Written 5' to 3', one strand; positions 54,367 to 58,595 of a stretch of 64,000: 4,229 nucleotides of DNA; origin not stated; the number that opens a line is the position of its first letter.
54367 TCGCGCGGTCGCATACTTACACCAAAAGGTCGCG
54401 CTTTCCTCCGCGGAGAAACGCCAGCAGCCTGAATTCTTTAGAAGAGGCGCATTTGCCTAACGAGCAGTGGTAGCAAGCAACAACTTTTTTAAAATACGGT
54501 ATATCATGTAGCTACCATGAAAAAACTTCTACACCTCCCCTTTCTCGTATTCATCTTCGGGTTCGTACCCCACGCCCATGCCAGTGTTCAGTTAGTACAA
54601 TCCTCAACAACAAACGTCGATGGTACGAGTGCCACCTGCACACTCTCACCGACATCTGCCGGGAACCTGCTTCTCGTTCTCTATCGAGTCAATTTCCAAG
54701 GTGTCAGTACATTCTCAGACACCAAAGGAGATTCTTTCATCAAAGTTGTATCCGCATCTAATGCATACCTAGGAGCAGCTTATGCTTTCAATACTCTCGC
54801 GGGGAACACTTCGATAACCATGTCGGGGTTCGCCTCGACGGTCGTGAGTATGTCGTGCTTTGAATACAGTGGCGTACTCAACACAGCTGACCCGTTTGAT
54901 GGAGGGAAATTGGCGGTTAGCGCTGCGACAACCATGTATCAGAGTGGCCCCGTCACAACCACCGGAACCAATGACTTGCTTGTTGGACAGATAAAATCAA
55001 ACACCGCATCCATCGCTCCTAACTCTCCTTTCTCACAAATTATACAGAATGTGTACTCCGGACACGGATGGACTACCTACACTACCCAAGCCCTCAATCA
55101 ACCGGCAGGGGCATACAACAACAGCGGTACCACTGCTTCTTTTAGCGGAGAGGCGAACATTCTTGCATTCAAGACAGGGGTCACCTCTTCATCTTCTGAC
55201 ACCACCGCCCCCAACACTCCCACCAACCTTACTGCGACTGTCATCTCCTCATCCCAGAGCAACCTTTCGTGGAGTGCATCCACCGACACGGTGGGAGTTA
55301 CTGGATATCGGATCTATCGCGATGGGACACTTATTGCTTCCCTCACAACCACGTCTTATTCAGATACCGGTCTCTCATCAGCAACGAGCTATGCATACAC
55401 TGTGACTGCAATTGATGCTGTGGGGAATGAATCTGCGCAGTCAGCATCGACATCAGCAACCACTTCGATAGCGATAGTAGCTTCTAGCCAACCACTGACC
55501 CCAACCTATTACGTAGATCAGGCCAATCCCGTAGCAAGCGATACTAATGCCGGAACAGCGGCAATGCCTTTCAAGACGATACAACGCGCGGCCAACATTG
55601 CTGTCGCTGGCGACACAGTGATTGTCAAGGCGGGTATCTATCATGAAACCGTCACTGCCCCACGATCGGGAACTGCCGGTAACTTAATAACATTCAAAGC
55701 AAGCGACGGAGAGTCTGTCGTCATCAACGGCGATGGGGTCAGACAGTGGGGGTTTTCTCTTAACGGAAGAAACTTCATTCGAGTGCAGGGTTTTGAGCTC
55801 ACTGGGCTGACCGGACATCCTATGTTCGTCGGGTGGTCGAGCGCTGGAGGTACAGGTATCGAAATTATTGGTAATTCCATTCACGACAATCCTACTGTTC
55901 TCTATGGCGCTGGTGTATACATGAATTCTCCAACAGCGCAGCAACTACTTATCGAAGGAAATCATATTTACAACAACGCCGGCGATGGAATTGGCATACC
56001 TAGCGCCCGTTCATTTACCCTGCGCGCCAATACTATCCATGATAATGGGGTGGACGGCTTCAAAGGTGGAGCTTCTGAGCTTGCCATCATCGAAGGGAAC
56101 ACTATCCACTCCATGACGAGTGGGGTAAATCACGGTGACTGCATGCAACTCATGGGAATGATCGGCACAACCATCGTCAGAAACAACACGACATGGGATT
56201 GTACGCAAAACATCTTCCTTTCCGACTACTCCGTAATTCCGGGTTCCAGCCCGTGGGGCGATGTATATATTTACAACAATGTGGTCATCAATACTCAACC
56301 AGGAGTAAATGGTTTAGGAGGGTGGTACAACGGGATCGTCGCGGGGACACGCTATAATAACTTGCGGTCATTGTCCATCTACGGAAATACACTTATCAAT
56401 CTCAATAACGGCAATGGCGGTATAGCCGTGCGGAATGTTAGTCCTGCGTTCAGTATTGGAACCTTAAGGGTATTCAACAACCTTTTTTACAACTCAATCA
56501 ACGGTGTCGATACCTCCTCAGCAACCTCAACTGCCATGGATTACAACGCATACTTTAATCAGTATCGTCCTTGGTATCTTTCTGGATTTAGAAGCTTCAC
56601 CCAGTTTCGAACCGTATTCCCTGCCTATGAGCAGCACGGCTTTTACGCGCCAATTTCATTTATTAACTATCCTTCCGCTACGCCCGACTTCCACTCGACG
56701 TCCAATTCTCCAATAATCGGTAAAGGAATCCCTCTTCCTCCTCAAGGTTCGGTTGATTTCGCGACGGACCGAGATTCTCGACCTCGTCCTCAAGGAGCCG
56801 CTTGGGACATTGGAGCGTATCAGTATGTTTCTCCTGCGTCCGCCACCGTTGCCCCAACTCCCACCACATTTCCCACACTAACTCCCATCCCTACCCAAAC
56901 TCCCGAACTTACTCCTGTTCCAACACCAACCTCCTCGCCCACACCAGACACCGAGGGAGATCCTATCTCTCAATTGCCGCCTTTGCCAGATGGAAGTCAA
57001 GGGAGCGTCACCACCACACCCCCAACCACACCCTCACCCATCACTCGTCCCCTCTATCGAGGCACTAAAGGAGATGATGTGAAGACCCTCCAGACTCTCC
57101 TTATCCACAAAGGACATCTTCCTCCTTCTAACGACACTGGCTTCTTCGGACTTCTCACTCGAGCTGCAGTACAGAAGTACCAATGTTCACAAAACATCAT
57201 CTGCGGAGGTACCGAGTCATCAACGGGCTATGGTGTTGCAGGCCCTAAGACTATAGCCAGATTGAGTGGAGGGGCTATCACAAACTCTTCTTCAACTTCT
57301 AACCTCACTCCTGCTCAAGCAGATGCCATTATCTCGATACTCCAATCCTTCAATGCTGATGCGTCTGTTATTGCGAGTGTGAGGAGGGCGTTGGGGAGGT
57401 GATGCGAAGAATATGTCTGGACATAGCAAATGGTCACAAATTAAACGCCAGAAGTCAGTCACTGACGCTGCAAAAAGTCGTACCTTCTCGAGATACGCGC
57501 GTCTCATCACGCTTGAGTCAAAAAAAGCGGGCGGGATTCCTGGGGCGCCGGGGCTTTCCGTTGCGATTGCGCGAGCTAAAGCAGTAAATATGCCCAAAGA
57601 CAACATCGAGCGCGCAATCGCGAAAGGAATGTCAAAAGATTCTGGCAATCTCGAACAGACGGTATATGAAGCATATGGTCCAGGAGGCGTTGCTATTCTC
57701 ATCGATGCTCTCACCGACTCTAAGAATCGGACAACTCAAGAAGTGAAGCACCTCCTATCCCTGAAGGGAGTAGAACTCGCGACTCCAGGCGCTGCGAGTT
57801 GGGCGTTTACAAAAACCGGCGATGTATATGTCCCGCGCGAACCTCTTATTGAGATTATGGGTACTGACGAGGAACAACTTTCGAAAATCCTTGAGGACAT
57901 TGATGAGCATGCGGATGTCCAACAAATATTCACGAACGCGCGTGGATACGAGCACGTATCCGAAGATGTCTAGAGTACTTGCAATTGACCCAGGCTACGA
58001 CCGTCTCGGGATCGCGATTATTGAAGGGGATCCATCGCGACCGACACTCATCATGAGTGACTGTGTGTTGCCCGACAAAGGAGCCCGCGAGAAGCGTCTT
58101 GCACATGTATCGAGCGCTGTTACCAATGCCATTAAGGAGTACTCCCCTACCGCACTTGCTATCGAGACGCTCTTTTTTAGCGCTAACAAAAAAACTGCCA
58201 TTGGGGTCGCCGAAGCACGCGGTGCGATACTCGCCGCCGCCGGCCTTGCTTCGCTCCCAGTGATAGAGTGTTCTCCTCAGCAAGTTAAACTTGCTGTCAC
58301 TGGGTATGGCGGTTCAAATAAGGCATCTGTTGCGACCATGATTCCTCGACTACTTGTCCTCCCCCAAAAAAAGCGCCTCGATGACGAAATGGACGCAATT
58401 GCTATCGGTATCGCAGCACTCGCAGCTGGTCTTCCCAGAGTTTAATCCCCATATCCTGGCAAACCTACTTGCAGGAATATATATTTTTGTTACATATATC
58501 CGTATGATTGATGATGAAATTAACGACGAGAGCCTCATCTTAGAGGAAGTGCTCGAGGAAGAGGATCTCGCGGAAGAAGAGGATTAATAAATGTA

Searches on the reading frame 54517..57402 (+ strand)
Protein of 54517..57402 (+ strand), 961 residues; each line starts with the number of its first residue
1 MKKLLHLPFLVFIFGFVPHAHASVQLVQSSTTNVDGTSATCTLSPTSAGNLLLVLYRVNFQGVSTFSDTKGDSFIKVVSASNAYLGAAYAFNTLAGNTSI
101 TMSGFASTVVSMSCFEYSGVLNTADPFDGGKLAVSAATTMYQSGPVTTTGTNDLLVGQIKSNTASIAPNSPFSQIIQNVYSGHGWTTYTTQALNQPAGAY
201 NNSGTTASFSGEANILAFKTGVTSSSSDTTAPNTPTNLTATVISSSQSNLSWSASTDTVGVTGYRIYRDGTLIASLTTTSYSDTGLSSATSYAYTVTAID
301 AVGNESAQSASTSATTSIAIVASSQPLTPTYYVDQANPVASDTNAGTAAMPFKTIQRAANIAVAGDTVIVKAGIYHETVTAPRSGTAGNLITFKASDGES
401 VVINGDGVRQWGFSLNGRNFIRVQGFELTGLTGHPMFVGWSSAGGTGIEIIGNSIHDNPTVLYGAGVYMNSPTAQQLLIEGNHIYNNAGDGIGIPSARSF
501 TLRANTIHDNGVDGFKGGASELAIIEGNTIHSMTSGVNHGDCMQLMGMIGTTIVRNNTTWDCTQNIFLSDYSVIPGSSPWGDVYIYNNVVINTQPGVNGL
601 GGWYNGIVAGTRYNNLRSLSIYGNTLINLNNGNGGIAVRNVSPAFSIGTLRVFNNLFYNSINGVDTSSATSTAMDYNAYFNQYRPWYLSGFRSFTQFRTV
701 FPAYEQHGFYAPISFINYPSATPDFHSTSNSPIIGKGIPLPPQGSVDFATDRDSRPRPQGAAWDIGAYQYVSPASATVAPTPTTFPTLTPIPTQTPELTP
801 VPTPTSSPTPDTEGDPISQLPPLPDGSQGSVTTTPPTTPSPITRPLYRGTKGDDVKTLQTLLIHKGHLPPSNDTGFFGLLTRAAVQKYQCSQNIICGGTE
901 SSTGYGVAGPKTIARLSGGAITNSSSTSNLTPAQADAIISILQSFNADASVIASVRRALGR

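Call 13: search_protein_families(library=pfam, proteins=[window:54517-57402:+], max_evalue=0.001)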
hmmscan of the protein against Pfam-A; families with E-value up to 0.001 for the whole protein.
window:54517-57402:+ (961 aa): 6 families
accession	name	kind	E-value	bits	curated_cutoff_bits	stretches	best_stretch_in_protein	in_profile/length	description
PF13229.12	Beta_helix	-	9.1e-10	38.8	25.9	1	466-626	2-134/158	Right handed beta helix region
PF05048.19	NosD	-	1.1e-07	31.9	23.6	1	361-538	3-154/212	Periplasmic copper-binding protein (NosD)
PF00041.27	fn3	-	3.9e-07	30.6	25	1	234-312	2-81/84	Fibronectin type III domain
PF01471.23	PG_binding_1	-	1.9e-06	28.4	23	1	852-892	2-41/57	Putative peptidoglycan binding domain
PF22842.2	Pel9A-like_beta_helix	-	0.00045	19.7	25.2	1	330-376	10-53/370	Pel9A-like, right handed beta helix region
PF18370.7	RGI_lyase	-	0.0006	20.6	27.8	0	246-311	17-82/86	Rhamnogalacturonan I lyases beta-sheet domain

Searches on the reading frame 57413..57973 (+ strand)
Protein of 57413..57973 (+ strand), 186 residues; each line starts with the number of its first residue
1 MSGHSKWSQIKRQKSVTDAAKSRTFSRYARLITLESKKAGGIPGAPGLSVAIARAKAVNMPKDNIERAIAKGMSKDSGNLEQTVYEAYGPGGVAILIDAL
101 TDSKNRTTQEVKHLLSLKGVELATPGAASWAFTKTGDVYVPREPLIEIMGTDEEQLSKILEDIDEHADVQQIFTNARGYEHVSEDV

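Call 58: search_protein_families(library=pfam, proteins=[window:57413-57973:+], max_evalue=0.001)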
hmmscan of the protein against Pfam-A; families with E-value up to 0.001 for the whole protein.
window:57413-57973:+ (186 aa): 2 families
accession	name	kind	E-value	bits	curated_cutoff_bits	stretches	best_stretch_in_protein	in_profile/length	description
PF01709.26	Transcrip_reg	-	2.2e-23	83.2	27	1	81-143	2-64/160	TACO1/YebC second and third domain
PF20772.2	TACO1_YebC_N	-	3.1e-20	72.8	36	1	5-73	1-71/73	TACO1/YebC protein N-terminal domain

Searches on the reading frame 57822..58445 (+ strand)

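Call 58: search_protein_families(library=pfam, proteins=[window:57822-58445:+], max_evalue=0.001)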
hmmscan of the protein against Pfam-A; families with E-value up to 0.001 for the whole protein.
window:57822-58445:+ (207 aa): 1 family
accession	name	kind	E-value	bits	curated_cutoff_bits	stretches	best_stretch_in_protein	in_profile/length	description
PF02075.23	RuvC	-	9.8e-34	116.8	22.2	1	52-198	1-147/148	Crossover junction endodeoxyribonuclease RuvC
